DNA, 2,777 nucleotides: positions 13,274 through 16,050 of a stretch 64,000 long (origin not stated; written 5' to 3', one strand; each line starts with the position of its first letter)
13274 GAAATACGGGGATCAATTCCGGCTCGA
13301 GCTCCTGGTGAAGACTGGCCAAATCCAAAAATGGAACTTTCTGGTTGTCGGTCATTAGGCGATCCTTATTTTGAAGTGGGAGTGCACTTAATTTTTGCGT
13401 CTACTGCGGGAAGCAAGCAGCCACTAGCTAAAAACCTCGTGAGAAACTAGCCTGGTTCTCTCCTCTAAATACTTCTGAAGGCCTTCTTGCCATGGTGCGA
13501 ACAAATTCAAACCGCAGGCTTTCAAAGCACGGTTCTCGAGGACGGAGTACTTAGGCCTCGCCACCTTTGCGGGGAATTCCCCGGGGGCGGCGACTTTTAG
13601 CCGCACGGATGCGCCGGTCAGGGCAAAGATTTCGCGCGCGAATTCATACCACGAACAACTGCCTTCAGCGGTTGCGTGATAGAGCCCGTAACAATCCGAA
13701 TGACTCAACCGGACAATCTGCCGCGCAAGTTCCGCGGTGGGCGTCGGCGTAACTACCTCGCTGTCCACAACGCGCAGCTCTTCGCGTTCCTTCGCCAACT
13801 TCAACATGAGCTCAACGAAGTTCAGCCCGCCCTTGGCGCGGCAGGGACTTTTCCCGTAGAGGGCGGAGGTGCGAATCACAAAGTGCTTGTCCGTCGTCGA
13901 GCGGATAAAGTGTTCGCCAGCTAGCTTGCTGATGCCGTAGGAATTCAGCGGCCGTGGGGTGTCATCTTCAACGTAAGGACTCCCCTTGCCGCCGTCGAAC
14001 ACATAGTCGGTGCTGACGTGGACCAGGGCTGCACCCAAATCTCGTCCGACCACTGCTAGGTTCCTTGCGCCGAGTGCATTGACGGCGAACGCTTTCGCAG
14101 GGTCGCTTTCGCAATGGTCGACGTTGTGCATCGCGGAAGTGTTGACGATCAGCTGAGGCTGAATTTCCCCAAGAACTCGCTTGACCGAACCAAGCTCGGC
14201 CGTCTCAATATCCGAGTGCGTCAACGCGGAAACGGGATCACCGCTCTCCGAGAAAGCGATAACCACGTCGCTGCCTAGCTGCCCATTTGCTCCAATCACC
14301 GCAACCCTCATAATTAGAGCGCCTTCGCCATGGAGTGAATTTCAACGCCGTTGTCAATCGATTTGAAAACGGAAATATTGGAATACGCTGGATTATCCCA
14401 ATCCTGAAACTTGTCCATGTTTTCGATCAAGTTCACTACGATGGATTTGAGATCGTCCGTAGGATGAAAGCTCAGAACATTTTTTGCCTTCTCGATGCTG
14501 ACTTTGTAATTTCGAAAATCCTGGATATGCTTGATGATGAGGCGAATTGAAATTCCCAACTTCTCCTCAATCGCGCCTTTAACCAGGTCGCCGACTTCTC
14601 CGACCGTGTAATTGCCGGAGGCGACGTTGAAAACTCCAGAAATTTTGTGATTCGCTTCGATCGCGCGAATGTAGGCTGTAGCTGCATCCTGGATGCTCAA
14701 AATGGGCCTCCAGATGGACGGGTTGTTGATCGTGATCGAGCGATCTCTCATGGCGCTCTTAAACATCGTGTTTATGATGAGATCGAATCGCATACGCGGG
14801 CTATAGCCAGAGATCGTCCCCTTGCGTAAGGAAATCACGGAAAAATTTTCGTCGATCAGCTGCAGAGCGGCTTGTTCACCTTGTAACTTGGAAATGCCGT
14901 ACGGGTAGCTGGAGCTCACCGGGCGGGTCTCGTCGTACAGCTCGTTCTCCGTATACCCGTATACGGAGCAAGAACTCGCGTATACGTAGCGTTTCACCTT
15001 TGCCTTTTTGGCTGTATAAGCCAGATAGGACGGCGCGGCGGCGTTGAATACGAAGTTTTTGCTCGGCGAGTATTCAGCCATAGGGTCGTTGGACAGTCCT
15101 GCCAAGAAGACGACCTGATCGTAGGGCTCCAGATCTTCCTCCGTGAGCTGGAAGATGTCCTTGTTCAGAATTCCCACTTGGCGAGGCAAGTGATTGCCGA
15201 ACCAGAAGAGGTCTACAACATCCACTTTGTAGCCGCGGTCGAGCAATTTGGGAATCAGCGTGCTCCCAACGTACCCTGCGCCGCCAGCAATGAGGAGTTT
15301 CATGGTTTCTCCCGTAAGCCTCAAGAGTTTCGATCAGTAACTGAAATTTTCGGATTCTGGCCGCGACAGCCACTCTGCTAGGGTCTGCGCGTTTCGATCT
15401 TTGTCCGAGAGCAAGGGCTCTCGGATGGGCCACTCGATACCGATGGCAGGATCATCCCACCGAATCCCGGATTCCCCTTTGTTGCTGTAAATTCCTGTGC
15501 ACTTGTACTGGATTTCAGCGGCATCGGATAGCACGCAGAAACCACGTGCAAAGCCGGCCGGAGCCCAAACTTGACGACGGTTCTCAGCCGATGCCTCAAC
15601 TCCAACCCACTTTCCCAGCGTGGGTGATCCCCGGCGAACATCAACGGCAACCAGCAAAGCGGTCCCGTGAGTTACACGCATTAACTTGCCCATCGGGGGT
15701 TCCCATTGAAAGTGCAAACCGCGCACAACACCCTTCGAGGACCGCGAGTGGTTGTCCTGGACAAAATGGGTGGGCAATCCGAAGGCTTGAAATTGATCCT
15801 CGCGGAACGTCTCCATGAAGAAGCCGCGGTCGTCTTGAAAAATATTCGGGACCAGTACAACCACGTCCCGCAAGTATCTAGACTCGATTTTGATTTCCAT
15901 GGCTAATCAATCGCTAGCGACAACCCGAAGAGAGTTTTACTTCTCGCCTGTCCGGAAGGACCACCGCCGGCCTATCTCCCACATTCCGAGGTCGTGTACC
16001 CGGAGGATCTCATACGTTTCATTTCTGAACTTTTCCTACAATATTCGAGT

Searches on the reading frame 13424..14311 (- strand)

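Call 16: search_protein_families(library=pfam, proteins=[window:13424-14311:-], max_evalue=0.00001)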
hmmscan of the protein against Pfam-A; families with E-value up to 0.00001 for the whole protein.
window:13424-14311:- (295 aa): 4 families
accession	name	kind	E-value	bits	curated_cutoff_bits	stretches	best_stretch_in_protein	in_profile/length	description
PF04321.23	RmlD_sub_bind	-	4.4e-83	279.1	27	1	1-284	1-284/287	RmlD substrate binding domain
PF01370.27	Epimerase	-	2.2e-20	73.6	20.9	1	3-182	1-202/240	NAD dependent epimerase/dehydratase family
PF16363.11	GDP_Man_Dehyd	-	8.9e-13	48.8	27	1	38-144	62-172/332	GDP-mannose 4,6 dehydratase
PF02719.21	Polysacc_synt_2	-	1.2e-06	28.3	20.2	0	41-140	67-153/293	Polysaccharide biosynthesis protein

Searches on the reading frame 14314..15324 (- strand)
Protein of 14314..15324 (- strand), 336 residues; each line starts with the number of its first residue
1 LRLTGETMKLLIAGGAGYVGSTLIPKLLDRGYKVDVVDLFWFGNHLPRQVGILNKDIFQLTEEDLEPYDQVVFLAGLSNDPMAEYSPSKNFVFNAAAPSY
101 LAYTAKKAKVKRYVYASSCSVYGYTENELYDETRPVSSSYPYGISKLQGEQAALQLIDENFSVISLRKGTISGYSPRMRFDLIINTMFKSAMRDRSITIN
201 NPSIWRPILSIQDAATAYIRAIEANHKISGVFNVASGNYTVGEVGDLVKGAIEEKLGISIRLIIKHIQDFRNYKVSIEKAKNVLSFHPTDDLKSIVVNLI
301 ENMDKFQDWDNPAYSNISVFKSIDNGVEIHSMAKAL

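Call 16: search_protein_families(library=pfam, proteins=[window:14314-15324:-], max_evalue=0.00001)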
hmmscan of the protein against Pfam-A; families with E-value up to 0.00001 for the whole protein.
window:14314-15324:- (336 aa): 3 families
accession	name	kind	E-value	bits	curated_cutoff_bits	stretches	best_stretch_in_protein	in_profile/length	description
PF01370.27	Epimerase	-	4.1e-29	102.1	20.9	1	11-235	2-240/240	NAD dependent epimerase/dehydratase family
PF16363.11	GDP_Man_Dehyd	-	4.8e-15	56.3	27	1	11-258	1-272/332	GDP-mannose 4,6 dehydratase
PF04321.23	RmlD_sub_bind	-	6.9e-12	45.5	27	1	8-236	1-214/287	RmlD substrate binding domain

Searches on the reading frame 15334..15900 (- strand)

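Call 16: search_protein_families(library=pfam, proteins=[window:15334-15900:-], max_evalue=0.00001)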
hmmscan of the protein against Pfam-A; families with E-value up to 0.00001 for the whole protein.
window:15334-15900:- (188 aa): 1 family
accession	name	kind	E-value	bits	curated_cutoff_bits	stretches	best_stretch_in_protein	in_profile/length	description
PF00908.23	dTDP_sugar_isom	-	1.1e-65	220.8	27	1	10-176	4-168/168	dTDP-4-dehydrorhamnose 3,5-epimerase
